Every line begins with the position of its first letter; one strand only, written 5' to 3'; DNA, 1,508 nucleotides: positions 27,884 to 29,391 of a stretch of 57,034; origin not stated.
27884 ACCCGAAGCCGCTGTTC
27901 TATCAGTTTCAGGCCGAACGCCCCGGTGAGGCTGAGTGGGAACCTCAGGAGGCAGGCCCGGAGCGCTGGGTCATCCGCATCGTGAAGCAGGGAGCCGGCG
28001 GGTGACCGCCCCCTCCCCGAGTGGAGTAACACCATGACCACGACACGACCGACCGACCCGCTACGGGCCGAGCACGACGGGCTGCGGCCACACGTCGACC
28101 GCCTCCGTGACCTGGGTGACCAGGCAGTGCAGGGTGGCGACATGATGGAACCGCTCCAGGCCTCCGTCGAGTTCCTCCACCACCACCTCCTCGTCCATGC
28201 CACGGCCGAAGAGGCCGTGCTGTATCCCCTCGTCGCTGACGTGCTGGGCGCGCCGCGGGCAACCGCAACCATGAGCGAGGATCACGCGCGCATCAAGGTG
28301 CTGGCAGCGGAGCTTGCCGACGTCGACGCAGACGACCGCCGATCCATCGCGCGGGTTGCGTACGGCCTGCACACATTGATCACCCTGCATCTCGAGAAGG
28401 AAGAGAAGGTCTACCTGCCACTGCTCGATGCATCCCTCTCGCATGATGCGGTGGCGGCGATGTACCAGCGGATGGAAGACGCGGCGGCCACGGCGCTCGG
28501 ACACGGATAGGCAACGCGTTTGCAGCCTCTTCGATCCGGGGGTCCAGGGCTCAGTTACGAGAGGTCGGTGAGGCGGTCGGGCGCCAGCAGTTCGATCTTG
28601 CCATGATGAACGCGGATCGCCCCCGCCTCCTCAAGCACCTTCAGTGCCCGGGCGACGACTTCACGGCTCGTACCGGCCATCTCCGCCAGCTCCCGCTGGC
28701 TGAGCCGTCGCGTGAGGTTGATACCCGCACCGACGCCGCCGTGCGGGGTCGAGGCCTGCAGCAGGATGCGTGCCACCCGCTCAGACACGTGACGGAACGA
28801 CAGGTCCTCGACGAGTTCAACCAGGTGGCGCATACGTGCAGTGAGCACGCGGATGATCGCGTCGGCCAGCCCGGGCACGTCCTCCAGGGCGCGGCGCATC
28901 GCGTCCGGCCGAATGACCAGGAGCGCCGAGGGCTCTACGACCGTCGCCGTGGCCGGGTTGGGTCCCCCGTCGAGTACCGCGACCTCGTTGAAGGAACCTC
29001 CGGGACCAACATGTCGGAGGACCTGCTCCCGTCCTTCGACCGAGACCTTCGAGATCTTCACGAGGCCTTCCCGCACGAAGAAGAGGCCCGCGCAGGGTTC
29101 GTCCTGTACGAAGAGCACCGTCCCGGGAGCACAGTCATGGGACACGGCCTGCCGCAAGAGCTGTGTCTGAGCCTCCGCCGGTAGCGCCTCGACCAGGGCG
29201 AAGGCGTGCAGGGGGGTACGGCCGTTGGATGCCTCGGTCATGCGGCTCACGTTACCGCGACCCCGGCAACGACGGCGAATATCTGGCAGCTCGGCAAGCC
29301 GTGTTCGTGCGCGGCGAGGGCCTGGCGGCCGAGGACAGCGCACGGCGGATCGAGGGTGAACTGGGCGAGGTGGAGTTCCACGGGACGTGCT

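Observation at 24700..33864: Dense hemerythrin / DUF2249 / cupin / NnrS-like supercluster around a Cys-less Crp-Fnr regulator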

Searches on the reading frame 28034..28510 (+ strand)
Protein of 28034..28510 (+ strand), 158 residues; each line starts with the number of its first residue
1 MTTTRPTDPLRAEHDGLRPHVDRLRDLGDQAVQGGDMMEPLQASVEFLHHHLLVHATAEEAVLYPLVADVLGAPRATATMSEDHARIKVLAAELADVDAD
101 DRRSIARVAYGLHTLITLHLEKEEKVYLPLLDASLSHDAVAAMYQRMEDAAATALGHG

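Call 3: search_protein_families(library=pfam, proteins=[window:28034-28510:+], max_evalue=0.01)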
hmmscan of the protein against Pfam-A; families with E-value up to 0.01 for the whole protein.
window:28034-28510:+ (158 aa): 1 family
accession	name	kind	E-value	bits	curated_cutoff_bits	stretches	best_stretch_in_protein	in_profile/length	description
PF01814.28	Hemerythrin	-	5.6e-16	59.6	25.3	1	6-131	2-127/127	Hemerythrin HHE cation binding domain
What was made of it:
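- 28034..28510 (+): Hemerythrin-like di-iron protein 2 (158 aa). Pfam 60 bits (call 3).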

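Call 4: search_protein_families(library=ncbifam, proteins=[window:28034-28510:+], max_evalue=0.01)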
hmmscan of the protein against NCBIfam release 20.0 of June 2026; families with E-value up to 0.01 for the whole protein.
window:28034-28510:+ (158 aa): 4 families
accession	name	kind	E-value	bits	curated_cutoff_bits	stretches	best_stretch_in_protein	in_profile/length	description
NF053874.1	persist_PA2171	equivalog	2.2e-05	24.3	190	1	10-151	7-144/157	PA2171 family ribosome-binding persister protein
TIGR03652.1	FeS_repair_RIC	equivalog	0.00014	21.7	204.7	0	36-93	106-159/216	iron-sulfur cluster repair di-iron protein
NF008221.0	PRK10992.1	equivalog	0.0002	20.9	254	0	106-142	116-152/220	iron-sulfur cluster repair protein YtfE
NF041614.1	FeSrepair_DnrN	equivalog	0.0026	18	300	0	89-144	36-92/157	iron-sulfur cluster repair protein DnrN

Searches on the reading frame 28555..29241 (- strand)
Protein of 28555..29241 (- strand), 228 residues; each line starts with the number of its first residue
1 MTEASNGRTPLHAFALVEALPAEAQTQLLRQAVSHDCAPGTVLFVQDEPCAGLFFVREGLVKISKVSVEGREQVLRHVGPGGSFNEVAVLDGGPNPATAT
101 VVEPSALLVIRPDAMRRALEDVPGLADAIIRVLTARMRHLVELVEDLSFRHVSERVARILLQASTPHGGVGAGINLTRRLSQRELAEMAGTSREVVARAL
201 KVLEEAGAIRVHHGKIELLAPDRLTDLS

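Call 3: search_protein_families(library=pfam, proteins=[window:28555-29241:-], max_evalue=0.01)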
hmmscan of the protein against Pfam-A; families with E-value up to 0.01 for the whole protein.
window:28555-29241:- (228 aa): 10 families
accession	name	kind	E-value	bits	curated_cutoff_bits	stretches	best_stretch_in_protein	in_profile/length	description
PF00027.35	cNMP_binding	-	1.9e-21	76.3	27.5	1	38-120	5-87/89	Cyclic nucleotide-binding domain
PF13545.12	HTH_Crp_2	-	2.2e-16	60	27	1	154-226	1-69/70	Crp-like helix-turn-helix domain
PF13412.12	HTH_24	-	3.4e-06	27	21.9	1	179-210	17-48/48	Winged helix-turn-helix DNA-binding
PF00392.27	GntR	-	6.5e-06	26.2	27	1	179-215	23-60/64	Bacterial regulatory proteins, gntR family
PF12802.13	MarR_2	-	0.00014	22.4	27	1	180-211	21-52/61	MarR family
PF05732.17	RepL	-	0.0016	18.4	20.3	1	181-224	77-120/164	Firmicute plasmid replication protein (RepL)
PF25213.1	HVO_A0261_N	-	0.0017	18.6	35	1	178-215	23-60/86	HVO_A0261 N-terminal domain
PF01047.28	MarR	-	0.003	17.9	24.6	1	179-211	17-49/59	MarR family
PF02082.26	Rrf2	-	0.0043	17.6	30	1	178-215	22-59/132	Iron-dependent Transcriptional regulator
PF08279.18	HTH_11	-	0.0049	17.2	25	1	179-209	15-44/55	HTH domain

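Call 4: search_protein_families(library=ncbifam, proteins=[window:28555-29241:-], max_evalue=0.01)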
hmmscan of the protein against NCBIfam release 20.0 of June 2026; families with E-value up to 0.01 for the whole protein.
window:28555-29241:- (228 aa): 14 families
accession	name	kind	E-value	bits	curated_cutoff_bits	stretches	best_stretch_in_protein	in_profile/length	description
NF006901.0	PRK09392.1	equivalog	3.6e-21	75.5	211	1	11-227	9-220/236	transcriptional activator FtrB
NF050815.1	TransActFtrBCaul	equivalog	3.4e-20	72.4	300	1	11-227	11-222/251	transcriptional activator FtrB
NF008732.0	PRK11753.1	equivalog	5e-18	65.3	266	1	23-215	14-206/214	cAMP-activated global transcriptional regulator CRP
NF053664.1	TransRegPtrACyano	equivalog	6e-15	55.1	300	1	53-214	30-185/196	Crp/Fnr family transcriptional regulator PtrA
TIGR03697.1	NtcA_cyano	equivalog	3.2e-12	46.6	244.95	1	41-224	2-188/193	global nitrogen regulator NtcA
NF010499.0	PRK13918.1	equivalog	9.8e-12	44.8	274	1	30-227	12-200/205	CRP/FNR family transcriptional regulator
NF052518.1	TransRegLdrP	equivalog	1.4e-10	41.6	300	1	43-220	10-180/195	transcriptional regulator LdrP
NF058543.1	ActPatMycb56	equivalog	7.2e-09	34.9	460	1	19-144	6-129/317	acetyltransferase Pat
NF050806.1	TransRegFixKCaul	equivalog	1.2e-05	24.6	300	1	27-211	18-196/215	transcriptional regulator FixK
NF008365.0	PRK11161.1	subfamily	2.6e-05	23.6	228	1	40-227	55-242/250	fumarate/nitrate reduction transcriptional regulator Fnr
NF041163.2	encap_f2b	equivalog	9.9e-05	21.6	400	1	23-134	86-198/450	family 2B encapsulin nanocompartment shell protein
TIGR03896.1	cyc_nuc_ocin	subfamily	0.00018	21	161.05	1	35-135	164-264/317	bacteriocin-type transport-associated protein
NF052290.2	MocR_like_YczR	exception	0.0012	17.6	487.4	1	179-214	42-78/458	MocR-like transcription factor YczR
TIGR02404.1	trehalos_R_Bsub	equivalog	0.0028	17.3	211.95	1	181-215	26-60/233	trehalose operon repressor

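Call 67: search_solved_structures(query=window:28555-29241:-, max_evalue=0.00001)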
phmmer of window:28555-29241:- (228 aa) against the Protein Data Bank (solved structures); distinct sequences matched with E-value up to 0.00001: 66 (the best 60 are shown).
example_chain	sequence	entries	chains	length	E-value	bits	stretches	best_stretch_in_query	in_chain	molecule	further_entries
3h3u_A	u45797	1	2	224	2.9e-27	99.3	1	23-220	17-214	PROBABLE TRANSCRIPTIONAL REGULATORY PROTEIN (PROBABLY CRP/FNR-FAMILY)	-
3mzh_A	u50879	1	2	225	2.9e-27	99.3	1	23-220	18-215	PROBABLE TRANSCRIPTIONAL REGULATORY PROTEIN (PROBABLY CRP/FNR-FAMILY)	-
3d0s_A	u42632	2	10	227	3e-27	99.3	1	22-220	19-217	TRANSCRIPTIONAL REGULATORY PROTEIN | PROBABLE TRANSCRIPTIONAL REGULATORY PROTEIN (PROBABLY CRP/ FNR-FAMILY)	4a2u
3i54_A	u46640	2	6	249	4e-27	98.8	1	22-220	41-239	Transcriptional regulator, Crp/Fnr family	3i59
4cyd_A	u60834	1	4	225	5.5e-26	95.1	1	33-218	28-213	PROBABLE TRANSCRIPTION REGULATOR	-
4byy_A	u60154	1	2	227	5.5e-26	95.1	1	33-218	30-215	TRANSCRIPTIONAL REGULATOR, CRP/FNR FAMILY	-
3r6s_A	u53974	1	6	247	7.1e-26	94.7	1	29-218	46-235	transcription regulator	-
7pza_A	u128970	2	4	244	1.4e-22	83.9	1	12-214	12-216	Putative cAMP-binding protein-catabolite gene activator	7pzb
4ev0_A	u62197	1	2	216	5.4e-19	72.3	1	40-220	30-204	Transcription regulator, Crp family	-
7ets_A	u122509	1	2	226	7.6e-18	68.5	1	10-222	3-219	Crp/Fnr family transcriptional regulator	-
3dkw_A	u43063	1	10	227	2.7e-15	60.2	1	18-224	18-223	DNR protein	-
2pqq_A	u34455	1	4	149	4.5e-14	56.2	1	18-150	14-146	Putative transcriptional regulator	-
3h3z_A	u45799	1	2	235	1.9e-13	54.1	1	15-220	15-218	Cyclic nucleotide-binding protein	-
3fx3_A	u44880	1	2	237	2e-13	54.1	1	15-220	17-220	Cyclic nucleotide-binding protein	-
8h3v_X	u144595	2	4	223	5.7e-13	52.6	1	42-222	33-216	NtcA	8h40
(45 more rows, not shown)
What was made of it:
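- The best solved relative of the regulator is M. tuberculosis Crp, E 3e-27, well ahead of DNR at 2.7e-15 (call 67).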

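Call 68: search_solved_structures(query=window:28555-29241:-, max_evalue=1e-26, show_alignments=1)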
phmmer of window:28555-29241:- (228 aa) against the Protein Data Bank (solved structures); distinct sequences matched with E-value up to 1e-26: 4.
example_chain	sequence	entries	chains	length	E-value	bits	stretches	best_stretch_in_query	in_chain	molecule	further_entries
3h3u_A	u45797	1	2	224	2.9e-27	99.3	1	23-220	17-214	PROBABLE TRANSCRIPTIONAL REGULATORY PROTEIN (PROBABLY CRP/FNR-FAMILY)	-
3mzh_A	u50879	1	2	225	2.9e-27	99.3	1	23-220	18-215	PROBABLE TRANSCRIPTIONAL REGULATORY PROTEIN (PROBABLY CRP/FNR-FAMILY)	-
3d0s_A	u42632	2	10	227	3e-27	99.3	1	22-220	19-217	TRANSCRIPTIONAL REGULATORY PROTEIN | PROBABLE TRANSCRIPTIONAL REGULATORY PROTEIN (PROBABLY CRP/ FNR-FAMILY)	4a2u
3i54_A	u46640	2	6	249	4e-27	98.8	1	22-220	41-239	Transcriptional regulator, Crp/Fnr family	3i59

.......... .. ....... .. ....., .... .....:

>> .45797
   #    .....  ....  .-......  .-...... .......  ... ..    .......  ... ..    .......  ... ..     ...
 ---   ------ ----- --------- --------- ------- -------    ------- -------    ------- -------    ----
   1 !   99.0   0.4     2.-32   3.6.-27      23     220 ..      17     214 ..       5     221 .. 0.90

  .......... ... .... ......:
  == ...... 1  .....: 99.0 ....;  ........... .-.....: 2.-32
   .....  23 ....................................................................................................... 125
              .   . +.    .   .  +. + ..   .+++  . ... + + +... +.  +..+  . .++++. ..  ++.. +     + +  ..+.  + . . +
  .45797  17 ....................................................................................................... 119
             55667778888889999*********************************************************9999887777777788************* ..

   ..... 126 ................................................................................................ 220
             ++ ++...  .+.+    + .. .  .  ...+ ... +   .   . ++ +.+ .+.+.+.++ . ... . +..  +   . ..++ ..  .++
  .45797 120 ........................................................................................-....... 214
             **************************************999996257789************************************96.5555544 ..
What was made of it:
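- On CRP proper (cAMP receptor): Aligned residues are PNPATA, and FGEL becomes FNEV (call 68).
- The cAMP pocket is degenerate (call 68).
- Tried and rejected: Rejected because the Arg is lost (call 68).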
